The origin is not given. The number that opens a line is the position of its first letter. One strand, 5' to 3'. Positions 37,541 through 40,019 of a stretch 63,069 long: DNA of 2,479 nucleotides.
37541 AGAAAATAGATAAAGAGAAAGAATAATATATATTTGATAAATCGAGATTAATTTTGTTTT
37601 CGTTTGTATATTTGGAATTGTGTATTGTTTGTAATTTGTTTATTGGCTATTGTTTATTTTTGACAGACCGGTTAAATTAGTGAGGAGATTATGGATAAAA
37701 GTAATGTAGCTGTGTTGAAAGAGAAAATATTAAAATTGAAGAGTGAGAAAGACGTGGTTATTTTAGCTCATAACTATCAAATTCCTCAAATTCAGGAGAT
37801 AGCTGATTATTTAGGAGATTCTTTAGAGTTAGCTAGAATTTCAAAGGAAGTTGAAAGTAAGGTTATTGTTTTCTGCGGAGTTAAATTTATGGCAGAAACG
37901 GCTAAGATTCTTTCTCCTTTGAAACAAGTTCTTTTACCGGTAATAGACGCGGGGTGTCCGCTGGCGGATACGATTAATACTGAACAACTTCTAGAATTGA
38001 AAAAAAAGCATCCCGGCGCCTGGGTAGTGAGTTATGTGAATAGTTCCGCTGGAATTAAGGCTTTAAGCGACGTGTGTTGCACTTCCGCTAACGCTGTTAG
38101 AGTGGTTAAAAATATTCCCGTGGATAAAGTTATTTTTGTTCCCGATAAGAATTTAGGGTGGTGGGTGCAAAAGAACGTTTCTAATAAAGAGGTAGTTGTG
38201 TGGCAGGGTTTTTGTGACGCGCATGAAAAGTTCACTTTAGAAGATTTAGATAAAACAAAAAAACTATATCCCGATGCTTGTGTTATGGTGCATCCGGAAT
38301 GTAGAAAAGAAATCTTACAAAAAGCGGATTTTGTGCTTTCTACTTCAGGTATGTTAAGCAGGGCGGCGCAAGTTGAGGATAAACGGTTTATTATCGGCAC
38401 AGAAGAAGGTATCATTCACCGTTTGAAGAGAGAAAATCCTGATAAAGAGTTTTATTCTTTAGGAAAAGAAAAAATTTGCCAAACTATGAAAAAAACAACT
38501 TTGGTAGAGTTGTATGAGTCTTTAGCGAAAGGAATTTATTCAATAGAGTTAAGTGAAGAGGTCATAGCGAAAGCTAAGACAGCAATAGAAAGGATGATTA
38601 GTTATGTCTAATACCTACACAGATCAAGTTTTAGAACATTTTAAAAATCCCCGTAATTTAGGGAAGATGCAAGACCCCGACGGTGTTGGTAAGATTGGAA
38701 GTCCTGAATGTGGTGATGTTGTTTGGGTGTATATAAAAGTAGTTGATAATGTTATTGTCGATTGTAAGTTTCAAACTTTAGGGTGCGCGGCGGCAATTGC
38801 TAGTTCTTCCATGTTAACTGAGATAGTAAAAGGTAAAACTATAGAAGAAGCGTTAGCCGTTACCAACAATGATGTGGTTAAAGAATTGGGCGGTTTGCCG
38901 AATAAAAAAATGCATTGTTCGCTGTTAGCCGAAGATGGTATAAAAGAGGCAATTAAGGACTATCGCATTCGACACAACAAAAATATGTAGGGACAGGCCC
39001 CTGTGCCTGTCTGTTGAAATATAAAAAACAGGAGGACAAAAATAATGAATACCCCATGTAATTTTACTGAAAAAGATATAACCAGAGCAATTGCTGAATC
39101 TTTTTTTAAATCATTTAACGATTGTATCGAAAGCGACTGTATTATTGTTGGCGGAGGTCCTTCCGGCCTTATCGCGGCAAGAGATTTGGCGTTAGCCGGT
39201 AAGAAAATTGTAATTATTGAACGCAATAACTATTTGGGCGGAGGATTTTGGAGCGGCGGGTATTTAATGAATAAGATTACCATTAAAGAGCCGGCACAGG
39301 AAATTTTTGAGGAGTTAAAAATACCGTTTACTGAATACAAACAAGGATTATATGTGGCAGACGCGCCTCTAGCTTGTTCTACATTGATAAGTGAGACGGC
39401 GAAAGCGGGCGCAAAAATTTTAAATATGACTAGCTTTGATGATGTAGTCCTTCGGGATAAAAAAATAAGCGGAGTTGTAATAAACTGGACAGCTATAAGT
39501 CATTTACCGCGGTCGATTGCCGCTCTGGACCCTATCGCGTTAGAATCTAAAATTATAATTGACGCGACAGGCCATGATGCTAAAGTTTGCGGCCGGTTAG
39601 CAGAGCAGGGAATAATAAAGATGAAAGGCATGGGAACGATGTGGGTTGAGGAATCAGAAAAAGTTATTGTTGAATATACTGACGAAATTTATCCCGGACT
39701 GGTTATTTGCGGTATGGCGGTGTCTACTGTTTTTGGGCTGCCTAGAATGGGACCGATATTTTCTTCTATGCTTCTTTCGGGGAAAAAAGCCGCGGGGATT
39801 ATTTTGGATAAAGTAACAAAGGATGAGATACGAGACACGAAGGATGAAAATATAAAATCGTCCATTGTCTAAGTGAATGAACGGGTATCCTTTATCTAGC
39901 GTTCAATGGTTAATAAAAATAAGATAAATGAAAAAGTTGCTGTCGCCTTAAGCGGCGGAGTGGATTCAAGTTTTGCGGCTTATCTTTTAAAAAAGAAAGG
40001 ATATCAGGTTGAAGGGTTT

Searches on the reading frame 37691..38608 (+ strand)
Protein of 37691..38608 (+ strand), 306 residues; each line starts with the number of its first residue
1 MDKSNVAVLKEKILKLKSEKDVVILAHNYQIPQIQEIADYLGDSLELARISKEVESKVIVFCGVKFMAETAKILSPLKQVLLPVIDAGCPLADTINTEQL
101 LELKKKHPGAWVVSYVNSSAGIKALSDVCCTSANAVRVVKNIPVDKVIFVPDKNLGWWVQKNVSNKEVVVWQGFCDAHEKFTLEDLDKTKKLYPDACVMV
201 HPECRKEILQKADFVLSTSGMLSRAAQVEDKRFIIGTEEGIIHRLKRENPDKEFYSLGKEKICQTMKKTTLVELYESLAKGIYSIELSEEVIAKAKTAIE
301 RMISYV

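Call 10: search_protein_families(library=pfam, proteins=[window:37691-38608:+])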
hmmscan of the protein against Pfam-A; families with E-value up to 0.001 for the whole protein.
window:37691-38608:+ (306 aa): 1 family
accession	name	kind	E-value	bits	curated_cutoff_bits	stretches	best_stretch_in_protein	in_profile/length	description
PF02445.21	NadA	-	2.8e-121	404.6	27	1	11-303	1-294/295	Quinolinate synthetase A protein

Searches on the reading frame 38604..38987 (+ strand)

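Call 10: search_protein_families(library=pfam, proteins=[window:38604-38987:+])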
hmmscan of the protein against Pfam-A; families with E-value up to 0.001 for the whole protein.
window:38604-38987:+ (128 aa): 1 family
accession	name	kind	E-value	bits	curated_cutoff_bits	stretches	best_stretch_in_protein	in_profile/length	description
PF01592.21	NifU_N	-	3.1e-48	163.5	22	1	4-125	1-125/127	NifU-like N terminal domain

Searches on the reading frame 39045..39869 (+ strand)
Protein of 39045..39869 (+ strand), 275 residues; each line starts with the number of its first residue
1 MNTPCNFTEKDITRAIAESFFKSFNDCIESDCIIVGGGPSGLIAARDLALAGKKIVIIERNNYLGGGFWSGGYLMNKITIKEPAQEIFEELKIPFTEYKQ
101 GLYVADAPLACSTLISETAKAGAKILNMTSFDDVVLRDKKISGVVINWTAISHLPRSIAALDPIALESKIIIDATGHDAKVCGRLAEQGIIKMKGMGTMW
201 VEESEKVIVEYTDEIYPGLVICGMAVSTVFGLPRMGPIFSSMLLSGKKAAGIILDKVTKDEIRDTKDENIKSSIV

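Call 10: search_protein_families(library=pfam, proteins=[window:39045-39869:+])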
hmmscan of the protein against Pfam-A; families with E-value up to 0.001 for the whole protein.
window:39045-39869:+ (275 aa): 8 families
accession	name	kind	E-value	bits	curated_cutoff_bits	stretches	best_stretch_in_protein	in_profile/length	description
PF01946.23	Thi4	-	2.8e-68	230.1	26.2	1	13-239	1-235/235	Thi4 family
PF12831.13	FAD_oxidored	-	3.6e-12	46.7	27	1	31-176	1-145/416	FAD dependent oxidoreductase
PF01266.30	DAO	-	9.4e-10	39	27.9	1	31-67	1-39/353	FAD dependent oxidoreductase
PF13450.12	NAD_binding_8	-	8e-08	32.9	21.9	1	34-66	1-33/68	NAD(P)-binding Rossmann-like domain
PF00890.30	FAD_binding_2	-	3.6e-07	30.2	20.4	1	31-73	1-44/414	FAD binding domain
PF03486.20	HI0933_like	-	1.3e-06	28.5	50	1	31-90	2-62/244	HI0933-like protein Rossmann domain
PF01494.25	FAD_binding_3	-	6.7e-06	26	22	1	30-62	2-34/349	FAD binding domain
PF07992.20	Pyr_redox_2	-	1.9e-05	24.7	26.1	1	31-85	2-57/291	Pyridine nucleotide-disulphide oxidoreductase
